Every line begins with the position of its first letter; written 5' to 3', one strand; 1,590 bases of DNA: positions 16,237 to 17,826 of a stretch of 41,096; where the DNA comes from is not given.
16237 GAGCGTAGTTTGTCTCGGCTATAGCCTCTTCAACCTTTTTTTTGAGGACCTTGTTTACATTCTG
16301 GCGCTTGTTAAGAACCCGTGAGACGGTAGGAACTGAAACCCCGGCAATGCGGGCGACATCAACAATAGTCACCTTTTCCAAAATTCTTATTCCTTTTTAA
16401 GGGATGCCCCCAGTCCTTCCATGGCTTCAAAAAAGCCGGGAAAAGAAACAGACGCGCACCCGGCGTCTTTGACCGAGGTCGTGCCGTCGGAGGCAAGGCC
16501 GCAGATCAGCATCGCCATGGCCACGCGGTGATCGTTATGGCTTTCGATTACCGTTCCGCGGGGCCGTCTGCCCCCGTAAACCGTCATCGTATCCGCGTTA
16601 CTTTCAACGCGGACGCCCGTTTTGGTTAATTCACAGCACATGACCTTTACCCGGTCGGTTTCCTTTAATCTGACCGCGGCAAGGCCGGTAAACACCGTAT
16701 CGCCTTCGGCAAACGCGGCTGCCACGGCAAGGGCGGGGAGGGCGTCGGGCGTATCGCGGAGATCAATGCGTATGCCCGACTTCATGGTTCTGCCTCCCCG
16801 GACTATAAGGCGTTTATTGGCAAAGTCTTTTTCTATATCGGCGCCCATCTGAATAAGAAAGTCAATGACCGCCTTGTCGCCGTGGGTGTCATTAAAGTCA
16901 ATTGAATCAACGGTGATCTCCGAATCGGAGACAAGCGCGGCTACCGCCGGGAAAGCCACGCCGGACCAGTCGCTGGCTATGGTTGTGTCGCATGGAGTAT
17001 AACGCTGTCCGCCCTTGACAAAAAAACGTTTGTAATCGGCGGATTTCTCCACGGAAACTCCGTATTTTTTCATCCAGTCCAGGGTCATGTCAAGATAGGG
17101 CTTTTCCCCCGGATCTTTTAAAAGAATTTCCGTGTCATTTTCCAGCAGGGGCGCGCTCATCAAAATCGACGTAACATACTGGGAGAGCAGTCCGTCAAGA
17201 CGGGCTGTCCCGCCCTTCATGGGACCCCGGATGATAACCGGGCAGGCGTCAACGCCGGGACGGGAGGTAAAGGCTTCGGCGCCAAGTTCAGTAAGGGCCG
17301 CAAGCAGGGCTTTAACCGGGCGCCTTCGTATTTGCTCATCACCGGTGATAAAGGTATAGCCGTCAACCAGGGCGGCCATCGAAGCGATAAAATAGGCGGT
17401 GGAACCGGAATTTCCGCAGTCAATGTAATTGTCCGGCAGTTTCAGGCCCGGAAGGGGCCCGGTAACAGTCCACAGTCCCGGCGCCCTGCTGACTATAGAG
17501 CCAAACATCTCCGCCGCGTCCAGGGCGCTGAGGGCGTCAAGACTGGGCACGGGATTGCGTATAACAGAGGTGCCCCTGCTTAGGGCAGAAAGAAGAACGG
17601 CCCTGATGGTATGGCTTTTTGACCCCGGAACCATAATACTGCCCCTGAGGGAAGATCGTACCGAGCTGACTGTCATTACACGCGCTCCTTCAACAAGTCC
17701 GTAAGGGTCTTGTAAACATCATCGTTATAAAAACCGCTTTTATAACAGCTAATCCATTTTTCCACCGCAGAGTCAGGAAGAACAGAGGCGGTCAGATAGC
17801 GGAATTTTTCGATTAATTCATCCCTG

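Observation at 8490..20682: LacI-controlled nine-gene operon joining two MmgE/PrpD enzymes, an EPSP-synthase-fold enzyme and an Opp-type importer, with a divergent DASS-like permease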

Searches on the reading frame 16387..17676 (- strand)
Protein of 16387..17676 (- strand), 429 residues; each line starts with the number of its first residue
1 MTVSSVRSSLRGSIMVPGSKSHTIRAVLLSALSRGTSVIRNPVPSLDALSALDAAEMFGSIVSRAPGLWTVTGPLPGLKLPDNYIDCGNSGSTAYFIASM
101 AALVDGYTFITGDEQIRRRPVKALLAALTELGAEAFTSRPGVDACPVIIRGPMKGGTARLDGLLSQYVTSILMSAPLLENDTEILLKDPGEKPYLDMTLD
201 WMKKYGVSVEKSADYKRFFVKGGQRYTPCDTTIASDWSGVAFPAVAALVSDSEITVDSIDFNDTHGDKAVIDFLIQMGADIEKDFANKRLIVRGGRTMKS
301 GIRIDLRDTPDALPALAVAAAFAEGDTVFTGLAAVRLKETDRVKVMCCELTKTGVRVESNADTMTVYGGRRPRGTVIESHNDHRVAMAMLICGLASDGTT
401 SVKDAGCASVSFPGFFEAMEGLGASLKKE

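Call 3: search_protein_families(library=pfam, proteins=[window:16387-17676:-])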
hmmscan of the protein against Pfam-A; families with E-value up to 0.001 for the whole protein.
window:16387-17676:- (429 aa): 1 family
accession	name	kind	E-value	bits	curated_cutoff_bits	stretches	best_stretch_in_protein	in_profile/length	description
PF00275.25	EPSP_synthase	-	3.8e-96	322.8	22.8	1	8-419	5-417/417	EPSP synthase (3-phosphoshikimate 1-carboxyvinyltransferase)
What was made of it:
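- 16387..17676 (-): AroA: EPSP synthase (3-phosphoshikimate 1-carboxyvinyltransferase), with its start codon overlapping the PrpD1 stop. PF00275 matches at 3.8e-96 (call 3).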

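Call 4: search_protein_families(library=ncbifam, proteins=[window:16387-17676:-])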
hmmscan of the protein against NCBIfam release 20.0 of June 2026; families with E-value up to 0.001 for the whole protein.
window:16387-17676:- (429 aa): 6 families
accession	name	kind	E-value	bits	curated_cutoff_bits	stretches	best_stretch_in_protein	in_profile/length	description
TIGR01356.1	aroA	equivalog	1e-113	380.3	287.25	1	12-424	1-414/415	3-phosphoshikimate 1-carboxyvinyltransferase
NF008816.0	PRK11860.1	equivalog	4.6e-61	206.7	943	1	9-421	14-434/662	bifunctional 3-phosphoshikimate 1-carboxyvinyltransferase/cytidylate kinase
NF011381.1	PRK14806.1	equivalog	3e-56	191.1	902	1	8-427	310-731/733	bifunctional prephenate dehydrogenase/3-phosphoshikimate 1-carboxyvinyltransferase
NF006873.0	PRK09369.1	subfamily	1e-19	70.6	297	1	8-427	10-415/419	UDP-N-acetylglucosamine 1-carboxyvinyltransferase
TIGR01072.1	murA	equivalog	2e-16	59.8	392.7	1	7-427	9-415/416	UDP-N-acetylglucosamine 1-carboxyvinyltransferase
NF009470.0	PRK12830.1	equivalog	5.4e-07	28.7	552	0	347-428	334-414/417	UDP-N-acetylglucosamine 1-carboxyvinyltransferase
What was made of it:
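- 16387..17676 (-): TIGR01356 scores 380 against a cutoff of 287 (call 4).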

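Call 11: search_solved_structures(query=window:16387-17676:-, show_alignments=1)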
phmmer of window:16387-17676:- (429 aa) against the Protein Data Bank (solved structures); distinct sequences matched with E-value up to 0.001: 59.
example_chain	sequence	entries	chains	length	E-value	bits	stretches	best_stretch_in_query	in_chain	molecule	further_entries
5xwb_A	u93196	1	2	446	3.4e-57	197.4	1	9-419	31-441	3-phosphoshikimate 1-carboxyvinyltransferase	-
7tm4_A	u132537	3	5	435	5.4e-57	196.8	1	9-420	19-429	3-phosphoshikimate 1-carboxyvinyltransferase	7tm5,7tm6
7pxy_A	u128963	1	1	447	1.8e-56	195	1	9-421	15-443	3-phosphoshikimate 1-carboxyvinyltransferase, chloroplastic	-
9war_A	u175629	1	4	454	4.3e-55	190.5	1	9-421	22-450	5-enolpyruvylshikimate-3-phosphate synthase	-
9uow_A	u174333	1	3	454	1.3e-54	188.9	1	9-419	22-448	3-phosphoshikimate 1-carboxyvinyltransferase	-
2qfq_A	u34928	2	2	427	2.2e-54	188.2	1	10-420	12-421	3-phosphoshikimate 1-carboxyvinyltransferase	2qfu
2qfs_A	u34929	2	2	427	4.2e-54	187.3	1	10-420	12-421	3-phosphoshikimate 1-carboxyvinyltransferase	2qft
1g6s_A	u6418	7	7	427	7.7e-54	186.4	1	10-420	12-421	EPSP SYNTHASE | 3-phosphoshikimate 1-carboxyvinyltransferase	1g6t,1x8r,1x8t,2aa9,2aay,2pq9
3fk0_A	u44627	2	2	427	1.1e-53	185.9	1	10-420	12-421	3-phosphoshikimate 1-carboxyvinyltransferase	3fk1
3fjx_A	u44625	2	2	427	2e-53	185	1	10-420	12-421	3-phosphoshikimate 1-carboxyvinyltransferase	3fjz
1mi4_A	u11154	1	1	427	4.6e-53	183.8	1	10-420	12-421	5-enolpyruvylshikimate-3-phosphate synthase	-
1eps_A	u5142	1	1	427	5.1e-53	183.7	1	10-420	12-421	5-ENOL-PYRUVYL-3-PHOSPHATE SYNTHASE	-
8umj_A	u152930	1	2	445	6.7e-53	183.3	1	9-419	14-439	3-phosphoshikimate 1-carboxyvinyltransferase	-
8uml_A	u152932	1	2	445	8.1e-53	183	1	9-419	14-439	3-phosphoshikimate 1-carboxyvinyltransferase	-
1q36_A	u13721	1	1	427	1e-52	182.7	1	10-420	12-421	3-phosphoshikimate 1-carboxyvinyltransferase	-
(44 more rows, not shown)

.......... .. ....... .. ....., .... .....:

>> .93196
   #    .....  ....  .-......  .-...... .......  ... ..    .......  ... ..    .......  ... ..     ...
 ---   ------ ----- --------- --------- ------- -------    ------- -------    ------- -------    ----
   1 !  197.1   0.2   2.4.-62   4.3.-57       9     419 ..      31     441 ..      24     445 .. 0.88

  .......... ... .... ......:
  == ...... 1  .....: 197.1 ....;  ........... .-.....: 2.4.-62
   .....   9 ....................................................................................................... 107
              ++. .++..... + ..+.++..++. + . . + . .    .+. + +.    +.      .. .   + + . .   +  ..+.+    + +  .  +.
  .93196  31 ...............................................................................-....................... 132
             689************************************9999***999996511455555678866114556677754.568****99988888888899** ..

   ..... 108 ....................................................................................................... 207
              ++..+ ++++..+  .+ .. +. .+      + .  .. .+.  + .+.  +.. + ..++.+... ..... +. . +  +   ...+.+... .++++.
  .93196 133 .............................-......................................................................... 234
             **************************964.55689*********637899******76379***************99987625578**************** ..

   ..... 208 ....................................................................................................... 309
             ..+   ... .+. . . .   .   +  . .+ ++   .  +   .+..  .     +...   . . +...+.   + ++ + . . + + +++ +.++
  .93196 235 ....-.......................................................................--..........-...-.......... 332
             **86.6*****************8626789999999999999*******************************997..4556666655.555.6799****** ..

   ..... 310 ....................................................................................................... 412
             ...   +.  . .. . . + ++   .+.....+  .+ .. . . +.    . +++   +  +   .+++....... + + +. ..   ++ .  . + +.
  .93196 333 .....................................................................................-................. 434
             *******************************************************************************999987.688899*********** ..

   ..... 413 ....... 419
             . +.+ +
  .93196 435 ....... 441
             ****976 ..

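Call 14: find_encoding_contigs(protein=window:16387-17676:-, flank=10000, max_places=6)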
Protein window:16387-17676:- (429 aa): no gene with exactly this product is on record in the collection.
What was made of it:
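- Tried and rejected: It found no contig (call 14), so the source genome could not be recovered.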

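Call 15: find_homologous_proteins(query=window:16387-17676:-, max_evalue=1e-30)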
Query window:16387-17676:- (429 aa): 5149 proteins with E <= 1e-30 among 8000 candidates; the best 120 are listed.
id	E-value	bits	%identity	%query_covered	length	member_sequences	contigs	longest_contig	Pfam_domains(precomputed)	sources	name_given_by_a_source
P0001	2.7e-278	940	99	100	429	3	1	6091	PF00275.26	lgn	-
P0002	1.1e-225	767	82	97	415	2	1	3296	PF00275.26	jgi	jgi:3-phosphoshikimate 1-carboxyvinyltransferase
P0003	6.9e-212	722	75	100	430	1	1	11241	PF00275.26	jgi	jgi:3-phosphoshikimate 1-carboxyvinyltransferase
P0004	3.9e-210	716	75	100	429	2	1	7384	PF00275.26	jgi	jgi:3-phosphoshikimate 1-carboxyvinyltransferase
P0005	8.1e-192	656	76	90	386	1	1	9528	PF00275.26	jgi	jgi:3-phosphoshikimate 1-carboxyvinyltransferase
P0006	2.3e-190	651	75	88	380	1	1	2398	PF00275.26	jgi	jgi:3-phosphoshikimate 1-carboxyvinyltransferase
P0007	7.2e-171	587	61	98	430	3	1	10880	PF00275.26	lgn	-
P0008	3.0e-169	581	61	98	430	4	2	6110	PF00275.26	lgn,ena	-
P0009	4.2e-169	581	61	98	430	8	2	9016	PF00275.26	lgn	-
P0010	5.2e-169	581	62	98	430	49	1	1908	PF00275.26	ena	-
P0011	7.8e-169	580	62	98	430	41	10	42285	PF00275.26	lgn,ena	-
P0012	3.9e-168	578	59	100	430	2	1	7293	PF00275.26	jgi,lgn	-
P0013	4.1e-168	578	62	97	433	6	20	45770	PF00275.26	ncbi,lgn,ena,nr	ncbi:MAG: 3-phosphoshikimate 1-carboxyvinyltransferase [Hungatella sp.]|nr:3-phosphoshikimate 1-carb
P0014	6.5e-168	577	59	99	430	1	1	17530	PF00275.26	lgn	-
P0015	7.8e-168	577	61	100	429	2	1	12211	PF00275.26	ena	-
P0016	2.3e-167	575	61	98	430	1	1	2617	PF00275.26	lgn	-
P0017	2.5e-167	575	60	98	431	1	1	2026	PF00275.26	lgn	-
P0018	3.0e-167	575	77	76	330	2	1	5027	PF00275.26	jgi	jgi:3-phosphoshikimate 1-carboxyvinyltransferase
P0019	4.1e-167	574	60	100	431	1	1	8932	PF00275.26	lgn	-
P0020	4.9e-167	574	60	98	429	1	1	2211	PF00275.26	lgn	-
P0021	1.0e-166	573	60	98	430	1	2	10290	PF00275.26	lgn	-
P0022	2.1e-166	572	60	99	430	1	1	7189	PF00275.26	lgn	-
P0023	4.7e-166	571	61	98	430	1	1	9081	PF00275.26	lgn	-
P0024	4.8e-166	571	60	100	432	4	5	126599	PF00275.26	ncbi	ncbi:MAG: 3-phosphoshikimate 1-carboxyvinyltransferase [Angelakisella sp.]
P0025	5.4e-166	571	60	99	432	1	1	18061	PF00275.26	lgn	-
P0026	5.9e-166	571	59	100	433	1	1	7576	PF00275.26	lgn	-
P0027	1.0e-165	570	61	97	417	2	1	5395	PF00275.26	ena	-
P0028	5.6e-165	567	60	98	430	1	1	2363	PF00275.26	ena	-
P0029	1.3e-164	566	59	98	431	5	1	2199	PF00275.26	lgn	-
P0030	1.3e-164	566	59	100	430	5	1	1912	PF00275.26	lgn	-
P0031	1.7e-164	566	61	98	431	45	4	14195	PF00275.26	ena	-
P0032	2.5e-164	565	60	99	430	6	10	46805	PF00275.26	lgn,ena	-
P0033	1.4e-163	563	59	100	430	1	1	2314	PF00275.26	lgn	-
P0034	1.4e-163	563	58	100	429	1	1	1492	PF00275.26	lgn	-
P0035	3.3e-163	561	76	76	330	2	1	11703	PF00275.26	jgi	jgi:3-phosphoshikimate 1-carboxyvinyltransferase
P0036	9.1e-163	560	58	100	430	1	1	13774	PF00275.26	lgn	-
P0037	2.7e-162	558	59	100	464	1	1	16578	PF00275.26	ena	-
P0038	2.6e-161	555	60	97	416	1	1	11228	PF00275.26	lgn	-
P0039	5.7e-161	554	58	100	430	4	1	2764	PF00275.26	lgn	-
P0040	4.8e-160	551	59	100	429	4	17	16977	PF00275.26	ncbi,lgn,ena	-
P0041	1.8e-159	549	58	99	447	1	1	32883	PF00275.26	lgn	-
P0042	1.1e-158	547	58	99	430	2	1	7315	PF00275.26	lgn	-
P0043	2.7e-158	545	58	99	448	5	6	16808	PF00275.26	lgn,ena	-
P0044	5.0e-158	544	58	100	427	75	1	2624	PF00275.26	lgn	-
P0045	6.9e-158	544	59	99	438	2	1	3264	PF00275.26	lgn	-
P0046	7.3e-158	544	58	99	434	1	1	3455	PF00275.26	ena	-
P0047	8.2e-158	544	57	100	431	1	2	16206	PF00275.26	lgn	-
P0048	1.1e-157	543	57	100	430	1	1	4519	PF00275.26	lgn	-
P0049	8.2e-157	540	55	100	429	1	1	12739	PF00275.26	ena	-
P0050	3.2e-156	538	58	100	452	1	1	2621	PF00275.26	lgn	-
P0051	4.7e-156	538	56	98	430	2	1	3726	PF00275.26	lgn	-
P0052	1.1e-155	537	57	100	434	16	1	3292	PF00275.26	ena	-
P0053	1.7e-155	536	56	100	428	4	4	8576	PF00275.26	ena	-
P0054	4.4e-155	535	58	99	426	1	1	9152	PF00275.26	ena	-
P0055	5.3e-155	534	59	98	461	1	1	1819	PF00275.26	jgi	jgi:3-phosphoshikimate 1-carboxyvinyltransferase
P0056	5.4e-155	534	57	100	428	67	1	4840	PF00275.26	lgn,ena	-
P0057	5.4e-155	534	57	98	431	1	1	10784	PF00275.26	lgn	-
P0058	5.9e-155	534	56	100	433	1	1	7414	PF00275.26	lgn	-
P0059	6.9e-155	534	56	98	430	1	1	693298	PF00275.26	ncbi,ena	-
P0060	8.4e-155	534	56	100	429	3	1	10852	PF00275.26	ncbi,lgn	ncbi:MAG: 3-phosphoshikimate 1-carboxyvinyltransferase [Oscillospiraceae bacterium]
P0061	7.3e-154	531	55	100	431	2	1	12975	PF00275.26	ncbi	-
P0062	8.1e-154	531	57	100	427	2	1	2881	PF00275.26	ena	-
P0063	3.3e-153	529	55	100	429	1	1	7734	PF00275.26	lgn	-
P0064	7.4e-153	527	56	99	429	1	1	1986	PF00275.26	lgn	-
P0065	1.9e-152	526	57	98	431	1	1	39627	PF00275.26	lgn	-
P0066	3.9e-152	525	57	98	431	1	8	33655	PF00275.26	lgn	-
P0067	4.7e-152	525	57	100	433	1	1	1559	PF00275.26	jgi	jgi:3-phosphoshikimate 1-carboxyvinyltransferase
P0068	7.8e-152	524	56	99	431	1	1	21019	PF00275.26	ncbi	-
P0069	8.6e-152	524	57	99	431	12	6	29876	PF00275.26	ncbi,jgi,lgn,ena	-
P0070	9.3e-152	524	56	97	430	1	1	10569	PF00275.26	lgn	-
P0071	1.3e-151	523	56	100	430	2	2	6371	PF00275.26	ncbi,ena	-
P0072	2.8e-151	522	57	98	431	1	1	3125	PF00275.26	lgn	-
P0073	3.1e-151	522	55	100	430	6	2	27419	PF00275.26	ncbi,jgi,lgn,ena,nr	ncbi:MAG TPA: 3-phosphoshikimate 1-carboxyvinyltransferase [Clostridiales bacterium]|nr:3-phosphoshi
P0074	1.5e-150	520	56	98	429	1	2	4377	PF00275.26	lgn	-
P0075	3.6e-150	519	55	100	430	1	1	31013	PF00275.26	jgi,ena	-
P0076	9.3e-150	517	53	100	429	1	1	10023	PF00275.26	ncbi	-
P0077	1.1e-149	517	57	99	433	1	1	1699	PF00275.26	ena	-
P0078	7.0e-149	514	55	100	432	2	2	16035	PF00275.26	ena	-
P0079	7.4e-149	514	54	100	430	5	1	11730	PF00275.26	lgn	-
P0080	1.4e-148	513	54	99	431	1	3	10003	PF00275.26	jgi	jgi:3-phosphoshikimate 1-carboxyvinyltransferase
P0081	2.3e-148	513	53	98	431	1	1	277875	PF00275.26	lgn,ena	-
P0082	5.0e-148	511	55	98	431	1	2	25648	PF00275.26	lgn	-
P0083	5.1e-148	511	54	100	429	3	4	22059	PF00275.26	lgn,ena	-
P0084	6.3e-148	511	55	98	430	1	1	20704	PF00275.26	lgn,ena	-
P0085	7.9e-148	511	56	98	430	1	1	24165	PF00275.26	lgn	-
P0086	9.4e-148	511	56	98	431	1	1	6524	PF00275.26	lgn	-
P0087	1.8e-147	510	55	100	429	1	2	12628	PF00275.26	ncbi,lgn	-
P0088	2.1e-147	509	55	99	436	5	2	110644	PF00275.26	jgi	-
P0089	2.4e-147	509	56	98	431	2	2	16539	PF00275.26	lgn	-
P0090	5.8e-147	508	56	100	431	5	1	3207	PF00275.26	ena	-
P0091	6.0e-147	508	56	98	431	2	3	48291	PF00275.26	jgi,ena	-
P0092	7.2e-147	508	55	100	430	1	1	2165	PF00275.26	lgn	-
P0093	9.0e-147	507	55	100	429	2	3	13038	PF00275.26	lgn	-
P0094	1.7e-146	506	53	100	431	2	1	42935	PF00275.26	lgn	-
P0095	6.7e-146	504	56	97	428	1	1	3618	PF00275.26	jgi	jgi:3-phosphoshikimate 1-carboxyvinyltransferase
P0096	6.8e-146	504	56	99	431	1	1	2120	PF00275.26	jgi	jgi:3-phosphoshikimate 1-carboxyvinyltransferase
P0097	7.3e-146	504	57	96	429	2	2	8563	PF00275.26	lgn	-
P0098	9.3e-146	504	54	100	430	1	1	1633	PF00275.26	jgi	jgi:3-phosphoshikimate 1-carboxyvinyltransferase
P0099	2.2e-145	503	56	99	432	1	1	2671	PF00275.26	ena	-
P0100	3.0e-145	502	57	98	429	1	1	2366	PF00275.26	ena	-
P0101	4.6e-145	502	55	98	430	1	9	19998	PF00275.26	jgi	jgi:3-phosphoshikimate 1-carboxyvinyltransferase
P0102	1.2e-144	500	57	100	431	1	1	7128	PF00275.26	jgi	jgi:3-phosphoshikimate 1-carboxyvinyltransferase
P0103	2.7e-144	499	54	100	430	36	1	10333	PF00275.26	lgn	-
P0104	1.3e-143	497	53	100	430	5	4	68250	PF00275.26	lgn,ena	-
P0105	1.5e-143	497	55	98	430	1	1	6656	PF00275.26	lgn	-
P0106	4.9e-143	495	53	100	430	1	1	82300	PF00275.26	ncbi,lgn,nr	ncbi:MAG: 3-phosphoshikimate 1-carboxyvinyltransferase [Eubacteriales bacterium]|nr:3-phosphoshikima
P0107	5.5e-143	495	54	100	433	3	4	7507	PF00275.26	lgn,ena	-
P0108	6.7e-143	495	52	98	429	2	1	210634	PF00275.26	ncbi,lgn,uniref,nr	ncbi:3-phosphoshikimate 1-carboxyvinyltransferase [Geosporobacter ferrireducens]|uniref:3-phosphoshi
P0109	4.1e-142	492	57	98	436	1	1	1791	PF00275.26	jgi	jgi:3-phosphoshikimate 1-carboxyvinyltransferase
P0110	5.2e-142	492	52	99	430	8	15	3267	PF00275.26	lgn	-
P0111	7.3e-142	491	55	97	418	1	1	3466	PF00275.26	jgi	jgi:3-phosphoshikimate 1-carboxyvinyltransferase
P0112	7.9e-142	491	55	98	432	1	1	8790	PF00275.26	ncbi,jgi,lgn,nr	ncbi:MAG: 3-phosphoshikimate 1-carboxyvinyltransferase [Treponema sp.]|jgi:3-phosphoshikimate 1-carb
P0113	2.7e-141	489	55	98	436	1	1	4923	PF00275.26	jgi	jgi:3-phosphoshikimate 1-carboxyvinyltransferase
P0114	8.4e-141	488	56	99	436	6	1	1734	PF00275.26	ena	-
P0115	8.7e-141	488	54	100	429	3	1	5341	PF00275.26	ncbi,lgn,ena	-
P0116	1.8e-140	487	52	99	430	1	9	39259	PF00275.26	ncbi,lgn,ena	ncbi:MAG TPA: 3-phosphoshikimate 1-carboxyvinyltransferase [Bacillota bacterium]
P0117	7.1e-140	485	50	98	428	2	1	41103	PF00275.26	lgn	-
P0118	8.7e-140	484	54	98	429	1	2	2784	PF00275.26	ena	-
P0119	1.1e-139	484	55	98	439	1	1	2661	PF00275.26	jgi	jgi:3-phosphoshikimate 1-carboxyvinyltransferase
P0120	1.3e-139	484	51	98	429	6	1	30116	PF00275.26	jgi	-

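Call 16: find_encoding_contigs(protein=P0013, flank=10000, max_places=2)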
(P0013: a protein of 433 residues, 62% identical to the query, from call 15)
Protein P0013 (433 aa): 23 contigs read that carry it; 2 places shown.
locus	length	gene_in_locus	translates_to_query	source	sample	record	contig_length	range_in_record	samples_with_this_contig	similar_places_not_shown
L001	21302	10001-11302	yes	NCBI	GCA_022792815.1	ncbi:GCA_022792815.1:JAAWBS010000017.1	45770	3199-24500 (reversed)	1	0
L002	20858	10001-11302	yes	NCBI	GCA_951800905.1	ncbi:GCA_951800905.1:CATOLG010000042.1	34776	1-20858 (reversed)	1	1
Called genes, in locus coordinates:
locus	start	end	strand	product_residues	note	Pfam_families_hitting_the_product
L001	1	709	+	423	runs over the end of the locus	PF00939:Na_sulph_symp, PF03600:CitMHS (weak)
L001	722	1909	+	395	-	PF00155:Aminotran_1_2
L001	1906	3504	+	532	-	PF00496:SBP_bac_5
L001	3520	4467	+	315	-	PF19300:BPD_transp_1_N, PF00528:BPD_transp_1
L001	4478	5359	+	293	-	PF12911:OppC_N, PF00528:BPD_transp_1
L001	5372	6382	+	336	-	PF00005:ABC_tran, PF08352:oligo_HPY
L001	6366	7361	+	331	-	PF00005:ABC_tran, PF08352:oligo_HPY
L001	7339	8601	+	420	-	PF00890:FAD_binding_2 (weak), PF01134:GIDA (weak), PF01262:AlaDh_PNT_C (faint), PF01266:DAO, PF03486:HI0933_like (faint), PF12831:FAD_oxidored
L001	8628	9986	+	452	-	PF03972:MmgE_PrpD_N, PF19305:MmgE_PrpD_C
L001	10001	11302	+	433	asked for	PF00275:EPSP_synthase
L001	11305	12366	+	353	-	PF00356:LacI, PF00532:Peripla_BP_1, PF13407:Peripla_BP_4, PF13377:Peripla_BP_3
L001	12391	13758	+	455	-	PF01546:Peptidase_M20, PF07687:M20_dimer (weak)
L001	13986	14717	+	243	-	PF00912:Transgly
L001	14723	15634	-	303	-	PF00126:HTH_1, PF03466:LysR_substrate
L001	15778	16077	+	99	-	PF06857:ACP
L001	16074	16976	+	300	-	PF03328:HpcH_HpaI, PF15617:C-C_Bond_Lyase (weak)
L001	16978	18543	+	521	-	PF04223:CitF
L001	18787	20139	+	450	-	PF03553:Na_H_antiporter (weak), PF03600:CitMHS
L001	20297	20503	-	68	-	-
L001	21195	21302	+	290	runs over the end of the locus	PF00589:Phage_integrase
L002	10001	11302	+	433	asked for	PF00275:EPSP_synthase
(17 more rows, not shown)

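Call 17: find_encoding_contigs(protein=P0108, flank=10000, max_places=2)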
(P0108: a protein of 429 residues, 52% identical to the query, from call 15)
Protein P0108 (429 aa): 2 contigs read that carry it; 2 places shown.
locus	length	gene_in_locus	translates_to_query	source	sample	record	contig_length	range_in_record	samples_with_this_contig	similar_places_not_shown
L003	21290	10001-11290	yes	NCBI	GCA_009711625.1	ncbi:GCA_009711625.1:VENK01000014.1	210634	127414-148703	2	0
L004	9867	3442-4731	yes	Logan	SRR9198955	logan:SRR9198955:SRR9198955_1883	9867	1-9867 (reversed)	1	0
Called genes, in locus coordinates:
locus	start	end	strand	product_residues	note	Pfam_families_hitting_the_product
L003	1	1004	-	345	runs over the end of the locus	PF00005:ABC_tran, PF13304:AAA_21 (faint), PF08402:TOBE_2 (faint)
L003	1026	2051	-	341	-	PF13379:NMT1_2 (faint), PF09084:NMT1, PF12974:Phosphonate-bd (faint), PF16868:NMT1_3 (weak)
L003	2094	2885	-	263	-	PF00528:BPD_transp_1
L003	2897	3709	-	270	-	PF02596:DUF169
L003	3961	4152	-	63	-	-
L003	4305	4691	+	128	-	PF03965:Penicillinase_R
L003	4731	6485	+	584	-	PF05569:Peptidase_M56, PF01520:Amidase_3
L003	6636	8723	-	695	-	PF00672:HAMP (faint), PF00512:HisKA, PF02518:HATPase_c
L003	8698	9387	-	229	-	PF00072:Response_reg, PF00486:Trans_reg_C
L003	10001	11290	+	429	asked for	PF00275:EPSP_synthase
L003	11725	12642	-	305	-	PF00126:HTH_1, PF03466:LysR_substrate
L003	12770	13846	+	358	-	PF03401:TctC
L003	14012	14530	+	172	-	PF07331:TctB (weak)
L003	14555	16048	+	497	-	PF01970:TctA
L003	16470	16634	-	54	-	-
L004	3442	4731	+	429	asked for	PF00275:EPSP_synthase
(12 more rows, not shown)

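Call 18: find_encoding_contigs(protein=P0003, flank=10000, max_places=2)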
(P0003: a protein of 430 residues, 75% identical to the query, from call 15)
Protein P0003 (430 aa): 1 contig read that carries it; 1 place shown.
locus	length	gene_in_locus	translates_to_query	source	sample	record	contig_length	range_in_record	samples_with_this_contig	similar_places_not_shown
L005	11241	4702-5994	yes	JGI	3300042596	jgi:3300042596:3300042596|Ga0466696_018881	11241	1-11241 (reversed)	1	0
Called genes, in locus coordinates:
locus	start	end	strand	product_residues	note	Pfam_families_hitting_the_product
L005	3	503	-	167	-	?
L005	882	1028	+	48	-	-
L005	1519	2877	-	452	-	PF00939:Na_sulph_symp, PF03600:CitMHS (weak)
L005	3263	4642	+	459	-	PF03972:MmgE_PrpD_N, PF19305:MmgE_PrpD_C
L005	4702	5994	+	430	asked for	PF00275:EPSP_synthase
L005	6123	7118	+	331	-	PF00532:Peripla_BP_1, PF13407:Peripla_BP_4, PF13377:Peripla_BP_3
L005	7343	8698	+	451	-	PF00496:SBP_bac_5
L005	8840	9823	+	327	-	PF19300:BPD_transp_1_N, PF00528:BPD_transp_1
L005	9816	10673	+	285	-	PF12911:OppC_N, PF00528:BPD_transp_1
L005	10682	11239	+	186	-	?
